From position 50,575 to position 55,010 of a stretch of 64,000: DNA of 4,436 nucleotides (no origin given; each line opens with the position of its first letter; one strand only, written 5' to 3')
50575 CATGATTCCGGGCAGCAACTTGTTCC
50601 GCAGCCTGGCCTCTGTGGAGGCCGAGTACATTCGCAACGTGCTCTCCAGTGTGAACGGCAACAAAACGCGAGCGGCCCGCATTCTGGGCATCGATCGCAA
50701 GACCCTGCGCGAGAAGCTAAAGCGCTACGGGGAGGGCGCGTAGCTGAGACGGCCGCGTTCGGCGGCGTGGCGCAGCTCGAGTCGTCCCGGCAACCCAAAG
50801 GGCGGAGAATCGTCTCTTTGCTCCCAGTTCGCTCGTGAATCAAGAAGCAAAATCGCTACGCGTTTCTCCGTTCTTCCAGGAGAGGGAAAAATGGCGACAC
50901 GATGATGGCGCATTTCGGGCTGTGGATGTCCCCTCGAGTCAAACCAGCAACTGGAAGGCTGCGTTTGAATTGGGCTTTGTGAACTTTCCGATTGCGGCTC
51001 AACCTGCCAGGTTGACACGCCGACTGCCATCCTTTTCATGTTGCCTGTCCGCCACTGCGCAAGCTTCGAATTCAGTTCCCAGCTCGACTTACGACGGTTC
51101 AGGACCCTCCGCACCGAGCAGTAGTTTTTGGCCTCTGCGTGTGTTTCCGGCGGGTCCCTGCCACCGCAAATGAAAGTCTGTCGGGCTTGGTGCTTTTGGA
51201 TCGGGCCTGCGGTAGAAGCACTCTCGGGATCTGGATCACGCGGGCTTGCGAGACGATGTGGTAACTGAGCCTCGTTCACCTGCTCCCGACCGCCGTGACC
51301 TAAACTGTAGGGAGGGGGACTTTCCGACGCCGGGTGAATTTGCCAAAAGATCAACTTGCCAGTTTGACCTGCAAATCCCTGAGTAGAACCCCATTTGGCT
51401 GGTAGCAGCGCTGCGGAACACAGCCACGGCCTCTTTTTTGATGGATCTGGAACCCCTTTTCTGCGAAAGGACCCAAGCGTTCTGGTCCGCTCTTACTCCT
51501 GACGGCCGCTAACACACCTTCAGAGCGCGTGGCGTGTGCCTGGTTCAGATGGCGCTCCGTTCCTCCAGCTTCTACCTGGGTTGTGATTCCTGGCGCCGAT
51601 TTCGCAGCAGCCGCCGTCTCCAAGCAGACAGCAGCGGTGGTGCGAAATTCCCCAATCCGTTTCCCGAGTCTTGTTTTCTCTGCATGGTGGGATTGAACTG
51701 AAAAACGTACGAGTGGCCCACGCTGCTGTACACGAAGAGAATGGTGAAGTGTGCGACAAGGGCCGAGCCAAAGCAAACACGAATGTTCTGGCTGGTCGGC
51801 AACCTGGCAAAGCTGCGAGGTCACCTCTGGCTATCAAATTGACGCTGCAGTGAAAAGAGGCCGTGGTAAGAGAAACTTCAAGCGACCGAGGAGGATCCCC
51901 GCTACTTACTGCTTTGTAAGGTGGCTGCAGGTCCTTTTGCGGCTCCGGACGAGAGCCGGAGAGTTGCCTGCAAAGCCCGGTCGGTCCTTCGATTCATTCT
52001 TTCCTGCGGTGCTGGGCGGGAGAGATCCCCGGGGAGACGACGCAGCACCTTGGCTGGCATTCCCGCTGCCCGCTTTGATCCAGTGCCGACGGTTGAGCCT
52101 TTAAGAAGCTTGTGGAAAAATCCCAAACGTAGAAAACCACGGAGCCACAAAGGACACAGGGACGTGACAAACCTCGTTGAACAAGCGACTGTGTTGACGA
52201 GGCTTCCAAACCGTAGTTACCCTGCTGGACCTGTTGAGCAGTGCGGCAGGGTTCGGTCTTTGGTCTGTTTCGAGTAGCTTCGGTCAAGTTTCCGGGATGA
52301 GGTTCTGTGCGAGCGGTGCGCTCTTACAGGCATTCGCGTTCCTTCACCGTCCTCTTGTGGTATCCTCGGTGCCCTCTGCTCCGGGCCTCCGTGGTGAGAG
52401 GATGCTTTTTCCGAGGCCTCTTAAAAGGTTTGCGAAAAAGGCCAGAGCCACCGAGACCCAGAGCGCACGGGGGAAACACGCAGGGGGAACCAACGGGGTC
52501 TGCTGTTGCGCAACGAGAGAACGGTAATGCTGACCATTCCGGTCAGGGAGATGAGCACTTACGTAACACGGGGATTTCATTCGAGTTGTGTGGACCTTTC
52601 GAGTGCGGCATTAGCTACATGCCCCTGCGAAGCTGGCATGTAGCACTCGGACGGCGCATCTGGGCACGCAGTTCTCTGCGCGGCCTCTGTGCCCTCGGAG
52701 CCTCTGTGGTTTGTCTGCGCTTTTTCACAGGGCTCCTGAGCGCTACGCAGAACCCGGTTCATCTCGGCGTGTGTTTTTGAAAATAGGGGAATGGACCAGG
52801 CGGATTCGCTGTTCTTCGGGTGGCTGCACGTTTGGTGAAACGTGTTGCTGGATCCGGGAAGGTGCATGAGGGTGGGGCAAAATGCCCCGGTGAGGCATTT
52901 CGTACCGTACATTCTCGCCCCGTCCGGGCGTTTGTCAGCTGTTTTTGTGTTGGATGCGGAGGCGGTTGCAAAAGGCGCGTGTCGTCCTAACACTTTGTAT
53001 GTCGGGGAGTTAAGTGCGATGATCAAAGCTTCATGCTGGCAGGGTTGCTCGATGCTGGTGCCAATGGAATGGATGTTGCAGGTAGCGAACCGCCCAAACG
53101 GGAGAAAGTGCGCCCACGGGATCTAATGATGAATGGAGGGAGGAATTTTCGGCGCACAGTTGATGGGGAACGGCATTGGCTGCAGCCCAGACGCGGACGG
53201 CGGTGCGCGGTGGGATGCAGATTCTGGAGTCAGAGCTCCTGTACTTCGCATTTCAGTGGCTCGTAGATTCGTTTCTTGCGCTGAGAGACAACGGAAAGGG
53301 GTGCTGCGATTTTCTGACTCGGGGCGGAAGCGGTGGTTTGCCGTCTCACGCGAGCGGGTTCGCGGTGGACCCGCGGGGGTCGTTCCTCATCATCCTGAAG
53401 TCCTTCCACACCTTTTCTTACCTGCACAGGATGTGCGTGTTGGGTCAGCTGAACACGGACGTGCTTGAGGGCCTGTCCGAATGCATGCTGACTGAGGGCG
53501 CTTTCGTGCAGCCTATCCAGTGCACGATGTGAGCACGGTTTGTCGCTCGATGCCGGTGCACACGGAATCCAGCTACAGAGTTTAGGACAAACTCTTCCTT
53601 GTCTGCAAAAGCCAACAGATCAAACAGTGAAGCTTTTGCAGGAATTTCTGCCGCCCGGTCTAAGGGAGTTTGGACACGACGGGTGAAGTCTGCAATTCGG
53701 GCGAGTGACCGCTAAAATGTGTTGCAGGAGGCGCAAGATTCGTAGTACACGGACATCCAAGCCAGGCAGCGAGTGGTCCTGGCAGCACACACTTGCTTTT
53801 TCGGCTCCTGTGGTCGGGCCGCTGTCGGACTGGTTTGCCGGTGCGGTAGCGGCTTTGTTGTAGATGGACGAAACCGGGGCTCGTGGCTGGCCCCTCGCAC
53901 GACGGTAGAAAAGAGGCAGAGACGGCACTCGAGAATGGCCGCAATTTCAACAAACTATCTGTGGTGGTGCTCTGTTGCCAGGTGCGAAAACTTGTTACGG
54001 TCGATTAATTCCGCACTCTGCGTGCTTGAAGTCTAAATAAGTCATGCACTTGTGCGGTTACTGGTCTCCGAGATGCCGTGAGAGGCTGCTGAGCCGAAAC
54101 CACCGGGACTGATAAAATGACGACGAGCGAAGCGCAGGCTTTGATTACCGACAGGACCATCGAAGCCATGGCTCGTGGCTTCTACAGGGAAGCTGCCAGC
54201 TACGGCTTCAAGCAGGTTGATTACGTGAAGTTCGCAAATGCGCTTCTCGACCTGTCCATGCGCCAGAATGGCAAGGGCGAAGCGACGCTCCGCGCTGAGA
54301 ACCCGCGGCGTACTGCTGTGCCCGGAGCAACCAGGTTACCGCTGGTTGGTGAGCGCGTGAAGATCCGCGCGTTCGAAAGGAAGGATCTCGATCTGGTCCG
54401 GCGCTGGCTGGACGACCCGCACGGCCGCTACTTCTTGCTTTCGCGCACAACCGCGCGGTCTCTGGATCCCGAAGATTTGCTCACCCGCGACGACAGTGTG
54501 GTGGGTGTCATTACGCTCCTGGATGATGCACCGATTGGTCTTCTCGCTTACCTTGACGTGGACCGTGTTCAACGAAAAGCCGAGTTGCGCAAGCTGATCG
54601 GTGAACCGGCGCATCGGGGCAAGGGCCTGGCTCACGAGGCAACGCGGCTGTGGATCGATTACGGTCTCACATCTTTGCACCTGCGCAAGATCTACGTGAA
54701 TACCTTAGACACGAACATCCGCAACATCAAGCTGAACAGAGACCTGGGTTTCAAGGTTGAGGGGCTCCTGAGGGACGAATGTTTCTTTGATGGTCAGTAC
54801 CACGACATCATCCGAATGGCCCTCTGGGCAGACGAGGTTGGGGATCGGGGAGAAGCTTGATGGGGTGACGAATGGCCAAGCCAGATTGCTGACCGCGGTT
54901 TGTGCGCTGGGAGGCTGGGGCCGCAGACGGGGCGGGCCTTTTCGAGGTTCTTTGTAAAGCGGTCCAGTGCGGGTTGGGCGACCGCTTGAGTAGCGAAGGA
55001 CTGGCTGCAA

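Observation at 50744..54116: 3.4-kb stretch with no credible protein-coding gene, immediately upstream of the biosynthetic cluster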

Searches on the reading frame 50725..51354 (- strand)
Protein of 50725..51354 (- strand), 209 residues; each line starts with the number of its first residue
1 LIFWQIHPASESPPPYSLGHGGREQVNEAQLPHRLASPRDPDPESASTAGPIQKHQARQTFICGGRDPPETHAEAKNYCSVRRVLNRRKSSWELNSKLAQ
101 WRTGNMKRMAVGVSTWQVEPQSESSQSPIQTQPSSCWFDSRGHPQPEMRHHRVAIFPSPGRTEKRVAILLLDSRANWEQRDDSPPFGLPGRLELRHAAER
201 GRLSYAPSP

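Call 83: search_protein_representatives(protein=window:50725-51354:-)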
Query: 209 residues. Proteins with E-value up to 0.001 (for the whole library): 1; up to 1e-10: 1; up to 1e-30: 1. The best 1 are listed.
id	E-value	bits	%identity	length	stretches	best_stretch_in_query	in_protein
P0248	5.4e-136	467.7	97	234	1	1-209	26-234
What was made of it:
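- Tried and rejected: The exhaustive search of the largest spacer ORF returned only a same-species hit (call 83).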

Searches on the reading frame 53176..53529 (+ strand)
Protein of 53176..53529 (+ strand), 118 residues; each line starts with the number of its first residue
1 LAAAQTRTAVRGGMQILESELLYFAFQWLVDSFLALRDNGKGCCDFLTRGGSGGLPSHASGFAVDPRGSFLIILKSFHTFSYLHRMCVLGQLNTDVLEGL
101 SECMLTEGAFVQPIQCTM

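Call 16: search_protein_families(library=pfam, proteins=[window:53176-53529:+], max_evalue=0.001)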
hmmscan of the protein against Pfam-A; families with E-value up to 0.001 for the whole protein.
window:53176-53529:+ (118 aa): 0 families

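Call 22: find_homologous_proteins(query=window:53176-53529:+, max_evalue=0.01)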
Query window:53176-53529:+ (118 aa): 1 proteins with E <= 0.01 among 4 candidates.
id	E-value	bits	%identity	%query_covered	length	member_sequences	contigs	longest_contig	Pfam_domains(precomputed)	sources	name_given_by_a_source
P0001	1.4e-73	263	99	100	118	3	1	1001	-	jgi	-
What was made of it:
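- The 118-aa ORF and the 209-aa ORF have only same-species hits (calls 22, 83).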

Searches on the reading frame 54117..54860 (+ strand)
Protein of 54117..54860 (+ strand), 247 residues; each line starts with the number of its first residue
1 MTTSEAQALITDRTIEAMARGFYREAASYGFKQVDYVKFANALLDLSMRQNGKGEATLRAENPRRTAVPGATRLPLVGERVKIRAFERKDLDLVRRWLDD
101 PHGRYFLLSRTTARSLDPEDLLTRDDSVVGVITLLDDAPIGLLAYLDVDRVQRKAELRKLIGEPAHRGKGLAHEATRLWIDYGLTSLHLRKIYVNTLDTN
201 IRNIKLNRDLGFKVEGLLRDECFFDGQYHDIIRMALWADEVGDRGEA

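Call 15: find_encoding_contigs(protein=window:54117-54860:+, flank=10000, max_places=10)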
Protein window:54117-54860:+ (247 aa): 5 contigs read that carry it; 5 places shown.
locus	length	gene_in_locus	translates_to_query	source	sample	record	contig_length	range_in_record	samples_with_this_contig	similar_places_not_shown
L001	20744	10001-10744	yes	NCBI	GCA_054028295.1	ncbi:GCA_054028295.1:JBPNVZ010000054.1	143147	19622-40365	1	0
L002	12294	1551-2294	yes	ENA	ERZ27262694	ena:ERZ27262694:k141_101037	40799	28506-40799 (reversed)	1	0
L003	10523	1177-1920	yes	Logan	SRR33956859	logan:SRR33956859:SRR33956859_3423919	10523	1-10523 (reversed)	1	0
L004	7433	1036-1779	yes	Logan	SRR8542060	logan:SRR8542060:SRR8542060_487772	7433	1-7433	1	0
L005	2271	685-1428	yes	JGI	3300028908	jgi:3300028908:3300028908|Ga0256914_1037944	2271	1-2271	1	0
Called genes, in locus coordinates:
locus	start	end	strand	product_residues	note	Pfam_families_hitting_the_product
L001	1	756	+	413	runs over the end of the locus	PF01261:AP_endonuc_2 (weak)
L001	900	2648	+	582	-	PF13145:Rotamase_2 (weak), PF13616:Rotamase_3, PF00639:Rotamase, PF13145:Rotamase_2, PF00639:Rotamase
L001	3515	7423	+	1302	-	PF00989:PAS, PF08448:PAS_4, PF13188:PAS_8, PF13426:PAS_9, PF00989:PAS, PF13188:PAS_8, PF13426:PAS_9, PF01590:GAF, +11 more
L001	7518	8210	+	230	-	PF02811:PHP, PF13263:PHP_C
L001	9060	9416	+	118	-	-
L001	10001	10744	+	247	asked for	PF00583:Acetyltransf_1, PF13302:Acetyltransf_3, PF13420:Acetyltransf_4 (weak), PF13523:Acetyltransf_8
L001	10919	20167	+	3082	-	PF00501:AMP-binding, PF23024:AMP-dom_DIP2-like, PF00550:PP-binding, PF00109:ketoacyl-synt, PF02801:Ketoacyl-synt_C, PF16197:KAsynt_C_assoc, PF22336:RhiE-like_linker, PF22621:CurL-like_PKS_C, +10 more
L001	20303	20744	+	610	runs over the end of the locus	PF00755:Carn_acyltransf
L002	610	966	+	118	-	-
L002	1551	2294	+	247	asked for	PF00583:Acetyltransf_1, PF13302:Acetyltransf_3, PF13420:Acetyltransf_4 (weak), PF13523:Acetyltransf_8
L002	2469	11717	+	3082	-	PF00501:AMP-binding, PF23024:AMP-dom_DIP2-like, PF00550:PP-binding, PF00109:ketoacyl-synt, PF02801:Ketoacyl-synt_C, PF16197:KAsynt_C_assoc, PF22336:RhiE-like_linker, PF22621:CurL-like_PKS_C, +10 more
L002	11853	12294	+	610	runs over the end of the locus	PF00755:Carn_acyltransf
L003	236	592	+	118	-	-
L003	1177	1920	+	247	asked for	PF00583:Acetyltransf_1, PF13302:Acetyltransf_3, PF13420:Acetyltransf_4 (weak), PF13523:Acetyltransf_8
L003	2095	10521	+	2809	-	?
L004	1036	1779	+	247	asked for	PF00583:Acetyltransf_1, PF13302:Acetyltransf_3, PF13420:Acetyltransf_4 (weak), PF13523:Acetyltransf_8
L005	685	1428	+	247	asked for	PF00583:Acetyltransf_1, PF13302:Acetyltransf_3, PF13420:Acetyltransf_4 (weak), PF13523:Acetyltransf_8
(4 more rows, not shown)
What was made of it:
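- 54117..54860 (+): GNAT acetyltransferase, the first gene of the cluster. A FAAL-ACP-KS megasynthase follows from about 54990. Gene tables of L001 and L002 (call 15).
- Gene callers annotate the 118-aa ORF in several assemblies (call 15).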

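Call 16: search_protein_families(library=pfam, proteins=[window:54117-54857:+], max_evalue=0.001)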
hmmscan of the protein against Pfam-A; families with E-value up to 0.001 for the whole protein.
window:54117-54857:+ (247 aa): 4 families
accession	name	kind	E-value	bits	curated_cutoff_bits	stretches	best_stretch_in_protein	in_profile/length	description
PF13302.13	Acetyltransf_3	-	4e-13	50.7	25.4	1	80-213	1-138/138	Acetyltransferase (GNAT) domain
PF13523.12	Acetyltransf_8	-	3e-10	40.3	27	1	89-216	4-141/145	Acetyltransferase (GNAT) domain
PF00583.31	Acetyltransf_1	-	2.5e-08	34.6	20.7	1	118-212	24-116/116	Acetyltransferase (GNAT) family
PF13420.13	Acetyltransf_4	-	9.4e-07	29.4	24.3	1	83-230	1-152/155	Acetyltransferase (GNAT) domain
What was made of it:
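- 54117..54860 (+): Pfam (call 16).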

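Call 45: find_homologous_proteins(query=window:54117-54857:+, max_evalue=1e-10)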
Query window:54117-54857:+ (247 aa): 512 proteins with E <= 1e-10 among 1967 candidates; the best 120 are listed.
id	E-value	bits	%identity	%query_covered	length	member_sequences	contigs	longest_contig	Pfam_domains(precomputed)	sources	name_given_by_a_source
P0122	1.1e-159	547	100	100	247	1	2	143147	PF13420.14,PF13302.14,PF13523.13,PF00583.32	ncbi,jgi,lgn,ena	-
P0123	4.2e-135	467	86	100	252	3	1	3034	PF13420.14,PF13302.14,PF13523.13,PF00583.32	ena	-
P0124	2.6e-129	448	84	97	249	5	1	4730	PF13420.14,PF13302.14,PF13523.13,PF00583.32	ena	-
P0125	2.3e-89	317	61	94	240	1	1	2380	PF13420.14,PF13302.14,PF13523.13,PF00583.32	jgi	-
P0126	3.3e-86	307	59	98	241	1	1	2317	PF13420.14,PF13302.14,PF13523.13,PF00583.32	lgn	-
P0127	2.0e-84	301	59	95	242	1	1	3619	PF13420.14,PF13302.14,PF13523.13,PF00583.32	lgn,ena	-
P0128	2.0e-83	298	61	94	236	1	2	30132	PF13420.14,PF13302.14,PF13523.13,PF00583.32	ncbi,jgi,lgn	-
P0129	8.5e-82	292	58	96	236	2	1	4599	PF13302.14,PF13523.13,PF00583.32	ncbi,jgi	-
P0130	5.8e-81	290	59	94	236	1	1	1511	PF13420.14,PF13302.14,PF13523.13,PF00583.32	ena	-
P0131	6.9e-81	289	57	92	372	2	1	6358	PF13420.14,PF13302.14,PF00072.31,PF13523.13,PF00583.32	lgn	-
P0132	1.3e-80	289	57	94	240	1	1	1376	PF13420.14,PF13302.14,PF00583.32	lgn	-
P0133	2.8e-80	287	57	94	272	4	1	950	PF13420.14,PF13302.14,PF13523.13,PF00583.32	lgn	-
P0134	5.6e-80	286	56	97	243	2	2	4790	PF13420.14,PF13302.14,PF13523.13,PF00583.32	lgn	-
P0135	1.4e-79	285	58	94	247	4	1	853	PF13420.14,PF13302.14,PF13523.13,PF00583.32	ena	-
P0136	2.1e-79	285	58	92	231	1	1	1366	PF13302.14,PF13523.13,PF00583.32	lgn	-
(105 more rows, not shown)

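Call 46: find_encoding_contigs(protein=P0123, flank=10000, max_places=10)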
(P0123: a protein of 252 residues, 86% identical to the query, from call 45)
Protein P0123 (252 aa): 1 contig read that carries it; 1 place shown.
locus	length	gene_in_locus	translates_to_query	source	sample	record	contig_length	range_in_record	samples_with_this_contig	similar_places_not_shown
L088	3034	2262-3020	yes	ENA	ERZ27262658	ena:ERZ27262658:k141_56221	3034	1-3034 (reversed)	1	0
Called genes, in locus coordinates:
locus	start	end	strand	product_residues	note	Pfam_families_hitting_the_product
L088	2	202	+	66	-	?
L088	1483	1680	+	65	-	-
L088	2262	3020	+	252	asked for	PF00583:Acetyltransf_1, PF13302:Acetyltransf_3, PF13420:Acetyltransf_4 (weak), PF13523:Acetyltransf_8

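Call 47: find_encoding_contigs(protein=P0124, flank=10000, max_places=10)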
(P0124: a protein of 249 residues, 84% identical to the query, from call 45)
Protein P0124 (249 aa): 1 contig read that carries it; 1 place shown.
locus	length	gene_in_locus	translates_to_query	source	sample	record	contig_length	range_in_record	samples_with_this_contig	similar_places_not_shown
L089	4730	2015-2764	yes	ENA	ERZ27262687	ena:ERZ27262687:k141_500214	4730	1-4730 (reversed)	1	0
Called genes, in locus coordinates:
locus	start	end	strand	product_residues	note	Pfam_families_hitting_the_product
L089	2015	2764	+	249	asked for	PF13302:Acetyltransf_3, PF00583:Acetyltransf_1, PF13420:Acetyltransf_4 (weak), PF13523:Acetyltransf_8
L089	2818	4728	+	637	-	?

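Call 51: find_encoding_contigs(protein=P0128, flank=6000, max_places=4)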
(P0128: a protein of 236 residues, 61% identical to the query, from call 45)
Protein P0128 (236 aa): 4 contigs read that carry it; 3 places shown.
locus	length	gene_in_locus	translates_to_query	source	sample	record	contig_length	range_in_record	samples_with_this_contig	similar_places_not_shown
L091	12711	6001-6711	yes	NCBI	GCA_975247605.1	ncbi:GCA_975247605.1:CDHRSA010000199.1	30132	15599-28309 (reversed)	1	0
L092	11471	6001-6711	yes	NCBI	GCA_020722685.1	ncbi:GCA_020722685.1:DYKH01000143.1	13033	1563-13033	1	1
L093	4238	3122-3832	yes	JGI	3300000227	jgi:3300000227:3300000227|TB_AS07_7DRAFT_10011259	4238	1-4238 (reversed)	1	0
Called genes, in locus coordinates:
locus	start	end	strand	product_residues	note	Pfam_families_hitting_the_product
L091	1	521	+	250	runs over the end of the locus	PF00483:NTP_transferase, PF12804:NTP_transf_3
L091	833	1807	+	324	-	PF00480:ROK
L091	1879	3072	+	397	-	PF00871:Acetate_kinase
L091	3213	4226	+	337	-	PF00291:PALP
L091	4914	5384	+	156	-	-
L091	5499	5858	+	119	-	-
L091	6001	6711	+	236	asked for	PF00583:Acetyltransf_1, PF13302:Acetyltransf_3, PF13420:Acetyltransf_4 (weak), PF13523:Acetyltransf_8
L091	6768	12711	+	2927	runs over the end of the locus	PF00501:AMP-binding, PF23024:AMP-dom_DIP2-like, PF00550:PP-binding, PF00109:ketoacyl-synt, PF02801:Ketoacyl-synt_C, PF16197:KAsynt_C_assoc, PF22336:RhiE-like_linker, PF22621:CurL-like_PKS_C, +12 more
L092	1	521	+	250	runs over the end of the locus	PF00483:NTP_transferase, PF12804:NTP_transf_3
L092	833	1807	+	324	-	PF00480:ROK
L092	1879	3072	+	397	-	PF00871:Acetate_kinase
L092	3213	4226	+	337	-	PF00291:PALP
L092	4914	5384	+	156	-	-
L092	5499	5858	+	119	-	-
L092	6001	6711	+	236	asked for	PF00583:Acetyltransf_1, PF13302:Acetyltransf_3, PF13420:Acetyltransf_4 (weak), PF13523:Acetyltransf_8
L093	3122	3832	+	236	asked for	PF00583:Acetyltransf_1, PF13302:Acetyltransf_3, PF13420:Acetyltransf_4 (weak), PF13523:Acetyltransf_8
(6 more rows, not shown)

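Call 52: find_encoding_contigs(protein=P0127, flank=6000, max_places=4)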
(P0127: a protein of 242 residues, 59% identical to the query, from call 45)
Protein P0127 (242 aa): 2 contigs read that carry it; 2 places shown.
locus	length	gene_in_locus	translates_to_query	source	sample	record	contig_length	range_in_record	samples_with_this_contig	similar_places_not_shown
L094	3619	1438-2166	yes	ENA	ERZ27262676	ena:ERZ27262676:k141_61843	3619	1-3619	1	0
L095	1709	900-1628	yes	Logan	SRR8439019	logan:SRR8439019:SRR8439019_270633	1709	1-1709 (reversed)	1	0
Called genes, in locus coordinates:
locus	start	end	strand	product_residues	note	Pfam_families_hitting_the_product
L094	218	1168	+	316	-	PF01073:3Beta_HSD, PF01370:Epimerase, PF02719:Polysacc_synt_2 (faint), PF04321:RmlD_sub_bind, PF07993:NAD_binding_4 (faint), PF16363:GDP_Man_Dehyd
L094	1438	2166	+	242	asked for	PF13302:Acetyltransf_3, PF00583:Acetyltransf_1, PF13420:Acetyltransf_4 (weak), PF13523:Acetyltransf_8 (weak)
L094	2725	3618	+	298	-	?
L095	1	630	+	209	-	?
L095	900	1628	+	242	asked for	PF13302:Acetyltransf_3, PF00583:Acetyltransf_1, PF13420:Acetyltransf_4 (weak), PF13523:Acetyltransf_8 (weak)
